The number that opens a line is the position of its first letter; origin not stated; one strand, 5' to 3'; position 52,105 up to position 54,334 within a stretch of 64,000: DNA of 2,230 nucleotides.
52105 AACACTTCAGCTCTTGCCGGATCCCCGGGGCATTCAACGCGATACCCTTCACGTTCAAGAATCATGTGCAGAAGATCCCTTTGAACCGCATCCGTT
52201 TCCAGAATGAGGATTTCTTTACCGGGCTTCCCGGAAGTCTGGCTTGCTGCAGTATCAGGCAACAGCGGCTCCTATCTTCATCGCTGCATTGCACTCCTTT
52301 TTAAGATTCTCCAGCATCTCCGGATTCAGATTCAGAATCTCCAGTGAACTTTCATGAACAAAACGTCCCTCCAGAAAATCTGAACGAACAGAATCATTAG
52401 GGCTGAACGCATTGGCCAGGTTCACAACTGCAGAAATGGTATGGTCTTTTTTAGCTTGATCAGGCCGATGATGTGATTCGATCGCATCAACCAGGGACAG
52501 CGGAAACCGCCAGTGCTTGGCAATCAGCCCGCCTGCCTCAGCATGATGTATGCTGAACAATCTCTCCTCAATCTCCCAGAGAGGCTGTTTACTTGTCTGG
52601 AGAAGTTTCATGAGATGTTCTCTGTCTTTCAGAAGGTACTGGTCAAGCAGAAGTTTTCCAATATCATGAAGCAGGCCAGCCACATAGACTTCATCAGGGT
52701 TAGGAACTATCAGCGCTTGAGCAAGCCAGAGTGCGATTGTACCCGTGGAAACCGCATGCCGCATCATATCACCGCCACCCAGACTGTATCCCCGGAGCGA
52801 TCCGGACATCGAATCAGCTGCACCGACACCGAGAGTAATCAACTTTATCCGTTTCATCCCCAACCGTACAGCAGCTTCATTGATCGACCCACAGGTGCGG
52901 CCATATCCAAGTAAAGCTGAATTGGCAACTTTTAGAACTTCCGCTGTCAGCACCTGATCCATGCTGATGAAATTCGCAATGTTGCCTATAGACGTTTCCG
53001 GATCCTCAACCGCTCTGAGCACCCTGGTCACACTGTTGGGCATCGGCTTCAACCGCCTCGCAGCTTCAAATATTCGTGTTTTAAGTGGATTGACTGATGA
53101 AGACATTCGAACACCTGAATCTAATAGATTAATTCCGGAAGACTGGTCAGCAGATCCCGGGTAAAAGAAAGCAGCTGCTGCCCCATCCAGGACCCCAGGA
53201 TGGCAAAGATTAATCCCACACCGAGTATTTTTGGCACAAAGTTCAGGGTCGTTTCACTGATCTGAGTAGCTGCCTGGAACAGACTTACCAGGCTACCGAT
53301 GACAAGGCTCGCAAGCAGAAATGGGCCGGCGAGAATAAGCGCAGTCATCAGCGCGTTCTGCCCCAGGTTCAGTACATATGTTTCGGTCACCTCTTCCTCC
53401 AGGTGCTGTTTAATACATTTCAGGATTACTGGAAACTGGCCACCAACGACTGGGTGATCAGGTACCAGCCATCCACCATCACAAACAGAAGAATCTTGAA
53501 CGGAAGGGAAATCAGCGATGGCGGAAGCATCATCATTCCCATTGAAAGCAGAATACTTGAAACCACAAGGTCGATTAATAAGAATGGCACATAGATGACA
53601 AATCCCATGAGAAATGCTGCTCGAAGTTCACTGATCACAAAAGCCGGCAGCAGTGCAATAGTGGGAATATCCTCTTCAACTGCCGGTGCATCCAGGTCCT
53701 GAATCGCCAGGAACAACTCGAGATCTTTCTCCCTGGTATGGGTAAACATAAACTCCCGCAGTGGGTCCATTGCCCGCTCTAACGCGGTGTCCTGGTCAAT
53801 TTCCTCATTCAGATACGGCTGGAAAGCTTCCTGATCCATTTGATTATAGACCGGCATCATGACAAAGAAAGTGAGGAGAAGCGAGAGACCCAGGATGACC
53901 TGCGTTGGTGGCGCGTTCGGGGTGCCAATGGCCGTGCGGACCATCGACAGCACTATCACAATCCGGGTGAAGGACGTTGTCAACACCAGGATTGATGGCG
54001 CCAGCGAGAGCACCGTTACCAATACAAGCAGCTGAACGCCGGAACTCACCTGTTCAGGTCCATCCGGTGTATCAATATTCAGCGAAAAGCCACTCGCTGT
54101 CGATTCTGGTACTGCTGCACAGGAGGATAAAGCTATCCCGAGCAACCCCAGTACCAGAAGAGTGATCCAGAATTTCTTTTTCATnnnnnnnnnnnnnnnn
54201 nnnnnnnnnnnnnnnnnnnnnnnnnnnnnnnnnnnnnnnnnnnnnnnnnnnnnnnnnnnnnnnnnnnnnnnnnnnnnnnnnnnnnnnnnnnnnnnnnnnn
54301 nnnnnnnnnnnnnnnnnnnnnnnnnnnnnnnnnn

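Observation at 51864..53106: HDOD protein plus Asp-to-Glu pseudo-receiver inserted inside the export-gate operon between fliQ and fliR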

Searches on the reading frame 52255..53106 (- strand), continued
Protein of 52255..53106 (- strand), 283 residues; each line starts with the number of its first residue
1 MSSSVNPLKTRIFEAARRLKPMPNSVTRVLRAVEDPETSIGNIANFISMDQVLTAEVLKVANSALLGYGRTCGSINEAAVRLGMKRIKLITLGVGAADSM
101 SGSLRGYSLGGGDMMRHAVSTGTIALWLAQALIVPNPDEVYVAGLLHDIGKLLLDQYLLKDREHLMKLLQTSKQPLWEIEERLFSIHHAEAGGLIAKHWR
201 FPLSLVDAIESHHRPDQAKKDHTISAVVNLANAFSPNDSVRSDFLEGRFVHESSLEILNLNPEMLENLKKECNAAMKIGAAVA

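Call 30: find_encoding_contigs(protein=P0120, flank=6000, max_places=2)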
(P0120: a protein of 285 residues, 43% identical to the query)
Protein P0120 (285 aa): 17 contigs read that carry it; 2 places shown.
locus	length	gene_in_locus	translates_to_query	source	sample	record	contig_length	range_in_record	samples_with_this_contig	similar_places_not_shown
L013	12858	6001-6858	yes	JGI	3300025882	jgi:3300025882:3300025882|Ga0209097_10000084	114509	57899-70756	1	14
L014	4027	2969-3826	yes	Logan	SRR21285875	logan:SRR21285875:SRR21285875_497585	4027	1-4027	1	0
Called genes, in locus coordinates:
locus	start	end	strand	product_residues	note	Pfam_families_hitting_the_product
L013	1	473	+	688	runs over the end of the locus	PF01590:GAF, PF13185:GAF_2, PF13492:GAF_3, PF08448:PAS_4, PF00512:HisKA, PF02518:HATPase_c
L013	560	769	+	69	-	PF06289:FlbD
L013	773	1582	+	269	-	PF20560:MotA_N (weak), PF01618:MotA_ExbB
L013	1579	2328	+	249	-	PF13677:MotB_plug, PF00691:OmpA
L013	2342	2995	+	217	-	PF03748:FliL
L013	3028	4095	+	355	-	PF02154:FliM, PF01052:FliMN_C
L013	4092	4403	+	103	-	PF28396:SepQ_C (weak), PF01052:FliMN_C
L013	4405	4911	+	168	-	PF04347:FliO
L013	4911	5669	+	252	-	PF00813:FliP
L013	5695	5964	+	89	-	PF01313:Bac_export_3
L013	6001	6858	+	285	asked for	PF08668:HDOD, PF01966:HD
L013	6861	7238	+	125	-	PF00072:Response_reg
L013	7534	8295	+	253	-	PF01311:Bac_export_1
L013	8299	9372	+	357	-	PF01312:Bac_export_2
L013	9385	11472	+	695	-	PF00771:FHIPEP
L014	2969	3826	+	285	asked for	PF08668:HDOD, PF01966:HD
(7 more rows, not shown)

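Call 52: search_protein_families(library=ncbifam, proteins=[window:52255-53106:-, L012:6906-7331:+], max_evalue=0.001)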
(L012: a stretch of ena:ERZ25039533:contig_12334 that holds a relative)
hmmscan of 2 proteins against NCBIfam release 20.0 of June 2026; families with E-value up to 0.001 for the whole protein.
window:52255-53106:- (283 aa): 5 families
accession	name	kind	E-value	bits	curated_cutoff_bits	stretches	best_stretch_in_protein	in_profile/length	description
TIGR00277.1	HDIG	domain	1.3e-10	41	27.6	1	113-213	4-82/84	HDIG domain-containing metalloprotein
TIGR00488.1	TIGR00488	equivalog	1.6e-06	28.1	70.15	1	115-244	10-127/173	bis(5'-nucleosyl)-tetraphosphatase (symmetrical) YqeK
NF045665.1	NTPtran_DVU1551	equivalog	7.3e-06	25.2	315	0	187-282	263-354/359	DVU_1551 family NTP transferase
TIGR03319.1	RNase_Y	equivalog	1.8e-05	23.4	454.35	0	186-246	374-433/514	ribonuclease Y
NF005519.0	PRK07152.1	equivalog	6.9e-05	21.9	315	1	115-236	198-308/361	nicotinate-nucleotide adenylyltransferase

L012:6906-7331:+ (142 aa): 94 families (the best 25 are shown)
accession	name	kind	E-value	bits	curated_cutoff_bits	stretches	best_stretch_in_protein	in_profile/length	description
NF041733.1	resp_reg_CseB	equivalog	6.7e-22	78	350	1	7-129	2-115/228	two-component system response regulator CseB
TIGR02154.1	PhoB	equivalog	2.2e-20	72.9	296.2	1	7-129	4-120/226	phosphate regulon transcriptional regulator PhoB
NF040689.1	MtrAB_MtrA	equivalog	2e-18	66.6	300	1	8-131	1-115/219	MtrAB system response regulator MtrA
NF007135.0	PRK09581.1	equivalog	3.2e-18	65.8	474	1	7-126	4-117/457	PleD family two-component system response regulator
TIGR02875.1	spore_0_A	equivalog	3.8e-18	65.7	200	1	10-130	6-123/262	sporulation transcription factor Spo0A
NF012227.0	AdeR_RR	equivalog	1.1e-17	64.3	340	1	4-129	10-126/239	efflux system response regulator transcription factor AdeR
NF051870.1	NAssimRespRegNtrX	equivalog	1.1e-17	64.1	600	1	7-132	3-122/452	nitrogen assimilation response regulator NtrX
NF045505.1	RR_RssB_Pseudo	equivalog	9.4e-17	61.1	700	1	1-130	1-123/394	two-component system response regulator RssB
NF007901.0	PRK10610.1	equivalog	2.4e-16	60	189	1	1-127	1-122/129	chemotaxis response regulator CheY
NF045991.1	RespRegCtrARhodob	equivalog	2.6e-16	60.1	350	1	8-137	3-124/224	response regulator transcription factor CtrA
NF007969.0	PRK10693.1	equivalog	3.1e-16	59.3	329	1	7-125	9-120/337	two-component system response regulator RssB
NF008469.0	PRK11361.1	equivalog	4.4e-16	58.6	714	1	6-130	5-121/461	acetoacetate metabolism transcriptional regulator AtoC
NF007935.0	PRK10651.1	equivalog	4.7e-16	58.6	250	1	2-138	3-133/216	two-component system response regulator NarL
NF006900.1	PRK09390.1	equivalog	5.1e-16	58.8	255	1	5-133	4-124/203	response regulator FixJ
NF045944.1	ResRegRpaBCyano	equivalog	1.2e-15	57.6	330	1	9-129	1-112/229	response regulator transcription factor RpaB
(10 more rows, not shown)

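Call 66: predict_structure(alignment_id=A5)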
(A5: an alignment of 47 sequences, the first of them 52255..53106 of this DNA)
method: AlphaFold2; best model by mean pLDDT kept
length: 283 residues; sequences in the alignment: 47
mean_pLDDT: 80.3   pTM: 0.75
mean pLDDT of the five models: 80.3, 80.0, 78.5, 76.8, 75.9
residues with pLDDT >= 90: 80; 70-90: 147; 50-70: 36; < 50: 20
segments of 3 or more residues with pLDDT < 50: 1-3, 102-107, 242-246, 279-283
pLDDT, mean of each block of 10 residues (from residue 1): 66 79 77 90 88 75 66 86 83 66 46 70 91 90 87 79 80 85 90 87 90 94 96 78 61 97 95 74 36
secondary structure, 60 per line:
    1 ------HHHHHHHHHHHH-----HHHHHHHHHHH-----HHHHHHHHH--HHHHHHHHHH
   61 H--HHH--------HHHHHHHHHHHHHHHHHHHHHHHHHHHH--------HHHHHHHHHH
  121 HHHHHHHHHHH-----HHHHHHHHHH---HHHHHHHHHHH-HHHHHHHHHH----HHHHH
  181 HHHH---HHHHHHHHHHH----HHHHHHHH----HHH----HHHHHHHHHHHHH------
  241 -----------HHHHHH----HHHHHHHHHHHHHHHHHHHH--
elements in order: H7-18 H24-34 H40-48 H51-61 H75-102 H111-131 H137-146 H150-160 H162-171 H176-184 H188-198 H203-210 H222-234 H252-257 H262-281

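Call 70: fold_search(model_id=the predicted structure, library=pdb)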
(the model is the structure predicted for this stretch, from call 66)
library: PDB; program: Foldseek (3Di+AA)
matches with E <= 10: 168; with E <= 0.001: 12
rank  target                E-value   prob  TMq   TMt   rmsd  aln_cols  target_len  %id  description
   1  3hc1                  5.9e-11  1.00  0.77  0.73   5.1       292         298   27  Crystal structure of HDOD domain protein with unknown function (NP_953345.1) from GEOBACTER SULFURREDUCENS at 1.90 A res (released 2009-06-02)
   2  9qzk_A                1.8e-09  1.00  0.72  0.47   5.5       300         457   20  SadB of Pseudomonas aeruginosa (released 2025-05-28)
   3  3m1t                  1.5e-08  1.00  0.70  0.73   5.5       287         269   22  Crystal structure of Putative phosphohydrolase (YP_929327.1) from Shewanella amazonensis SB2B at 1.62 A resolution (released 2010-03-31)
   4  3mem                  1.5e-07  1.00  0.71  0.47   4.9       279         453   22  Crystal structure of a Putative signal transduction protein (Maqu_0641) from MARINOBACTER AQUAEOLEI VT8 at 2.25 A resolu (released 2010-05-19)
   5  3i7a                  1.7e-07  1.00  0.66  0.67   5.5       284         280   21  Crystal structure of Putative metal-dependent phosphohydrolase (YP_926882.1) from Shewanella amazonensis SB2B at 2.06 A  (released 2009-07-21)
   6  3p3q_B                1.3e-06  1.00  0.44  0.48  12.2       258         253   17  Crystal Structure of MmoQ Response regulator from Methylococcus capsulatus str. Bath at the resolution 2.4A, Northeast (released 2010-11-10)
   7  3p3q_A                1.6e-06  1.00  0.41  0.46  12.3       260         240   19  Crystal Structure of MmoQ Response regulator from Methylococcus capsulatus str. Bath at the resolution 2.4A, Northeast (released 2010-11-10)
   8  3ljx                  2.8e-06  1.00  0.40  0.44  12.3       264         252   17  Crystal Structure of MmoQ Response regulator (fragment 20-298) from Methylococcus capsulatus str. Bath, Northeast Struct (released 2010-02-16)
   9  1vqr_C                3.2e-06  1.00  0.41  0.41  12.5       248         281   19  Crystal structure of a virulence factor (cj0248) from campylobacter jejuni subsp. jejuni at 2.25 A resolution (released 2004-12-28)
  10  1vqr_B                5.1e-06  1.00  0.41  0.43  12.8       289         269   18  Crystal structure of a virulence factor (cj0248) from campylobacter jejuni subsp. jejuni at 2.25 A resolution (released 2004-12-28)
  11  1vqr_A                7.0e-06  1.00  0.42  0.41  12.3       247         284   19  Crystal structure of a virulence factor (cj0248) from campylobacter jejuni subsp. jejuni at 2.25 A resolution (released 2004-12-28)
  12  1vqr_D                1.0e-05  1.00  0.44  0.46  11.8       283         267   18  Crystal structure of a virulence factor (cj0248) from campylobacter jejuni subsp. jejuni at 2.25 A resolution (released 2004-12-28)
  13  4s1b_A                6.7e-02  1.00  0.37  0.47   8.5       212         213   14  Crystal Structure of L. monocytogenes phosphodiesterase PgpH HD domain in complex with Cyclic-di-AMP (released 2015-02-11)
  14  4s1b_D                7.0e-02  1.00  0.36  0.46   7.8       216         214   16  Crystal Structure of L. monocytogenes phosphodiesterase PgpH HD domain in complex with Cyclic-di-AMP (released 2015-02-11)
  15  4s1c_D                9.2e-02  1.00  0.36  0.48   8.5       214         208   14  Crystal Structure of L. monocytogenes phosphodiesterase PgpH HD domain (released 2015-02-11)
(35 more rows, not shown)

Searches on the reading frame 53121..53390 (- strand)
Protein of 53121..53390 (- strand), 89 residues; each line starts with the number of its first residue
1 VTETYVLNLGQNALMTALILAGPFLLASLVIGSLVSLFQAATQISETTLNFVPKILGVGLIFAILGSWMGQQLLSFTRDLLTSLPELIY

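Call 3: search_protein_families(library=pfam, proteins=[window:53121-53390:-], max_evalue=0.01)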
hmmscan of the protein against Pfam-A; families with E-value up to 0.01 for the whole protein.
window:53121-53390:- (89 aa): 1 family
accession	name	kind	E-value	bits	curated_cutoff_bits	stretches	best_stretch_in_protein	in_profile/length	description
PF01313.24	Bac_export_3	-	3.3e-27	94.7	25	1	6-78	2-74/74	Bacterial export proteins, family 3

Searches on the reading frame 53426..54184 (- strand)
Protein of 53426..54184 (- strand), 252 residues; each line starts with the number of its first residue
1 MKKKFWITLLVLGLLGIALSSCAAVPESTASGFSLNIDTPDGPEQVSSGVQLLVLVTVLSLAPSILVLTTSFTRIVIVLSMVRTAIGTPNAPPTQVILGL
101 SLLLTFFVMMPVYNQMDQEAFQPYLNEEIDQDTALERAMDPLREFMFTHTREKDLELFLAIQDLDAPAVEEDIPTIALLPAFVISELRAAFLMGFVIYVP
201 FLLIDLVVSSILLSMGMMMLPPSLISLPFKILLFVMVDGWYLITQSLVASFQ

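Call 3: search_protein_families(library=pfam, proteins=[window:53426-54184:-], max_evalue=0.01)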
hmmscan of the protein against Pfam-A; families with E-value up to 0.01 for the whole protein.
window:53426-54184:- (252 aa): 2 families
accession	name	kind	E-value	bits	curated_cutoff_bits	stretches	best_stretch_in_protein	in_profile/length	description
PF00813.25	FliP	-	8.9e-79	264.3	26.9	1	55-247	1-191/191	FliP family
PF13677.11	MotB_plug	-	0.0018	18.3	24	1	101-123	27-49/58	Membrane MotB of proton-channel complex MotA/MotB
